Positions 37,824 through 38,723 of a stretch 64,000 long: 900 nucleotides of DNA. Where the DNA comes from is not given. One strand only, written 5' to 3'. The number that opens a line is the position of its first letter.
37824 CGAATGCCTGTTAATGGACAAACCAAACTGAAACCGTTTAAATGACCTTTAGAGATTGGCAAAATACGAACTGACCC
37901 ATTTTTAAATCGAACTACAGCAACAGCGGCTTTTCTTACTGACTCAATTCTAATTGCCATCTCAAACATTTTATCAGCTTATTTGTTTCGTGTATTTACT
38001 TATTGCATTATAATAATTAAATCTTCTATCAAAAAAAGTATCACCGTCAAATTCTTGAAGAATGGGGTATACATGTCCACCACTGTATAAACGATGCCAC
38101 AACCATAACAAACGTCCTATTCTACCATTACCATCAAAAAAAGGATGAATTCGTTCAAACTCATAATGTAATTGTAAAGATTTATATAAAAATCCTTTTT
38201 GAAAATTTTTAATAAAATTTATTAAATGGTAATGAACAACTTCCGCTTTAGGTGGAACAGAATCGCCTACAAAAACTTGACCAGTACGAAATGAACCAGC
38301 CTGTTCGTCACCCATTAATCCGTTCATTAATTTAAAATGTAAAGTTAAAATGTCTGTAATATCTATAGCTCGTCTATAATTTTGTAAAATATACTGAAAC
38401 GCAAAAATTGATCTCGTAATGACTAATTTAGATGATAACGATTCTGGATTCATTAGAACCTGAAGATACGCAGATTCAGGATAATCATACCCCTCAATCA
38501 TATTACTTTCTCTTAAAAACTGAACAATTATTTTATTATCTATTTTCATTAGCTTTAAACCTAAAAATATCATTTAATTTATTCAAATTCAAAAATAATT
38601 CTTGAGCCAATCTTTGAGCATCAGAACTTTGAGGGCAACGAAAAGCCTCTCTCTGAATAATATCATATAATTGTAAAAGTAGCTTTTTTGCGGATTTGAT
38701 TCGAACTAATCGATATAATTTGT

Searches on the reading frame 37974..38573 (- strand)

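Call 34: search_protein_families(library=pfam, proteins=[window:37974-38573:-], max_evalue=0.05)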
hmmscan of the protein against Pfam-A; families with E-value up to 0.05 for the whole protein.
window:37974-38573:- (199 aa): 2 families
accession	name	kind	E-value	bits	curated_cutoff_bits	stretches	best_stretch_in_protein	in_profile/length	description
PF02661.23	Fic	-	2.1e-16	61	24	1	70-158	2-90/93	Fic/DOC family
PF14024.11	DUF4240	-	0.012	16.3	27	0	54-106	38-89/129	Protein of unknown function (DUF4240)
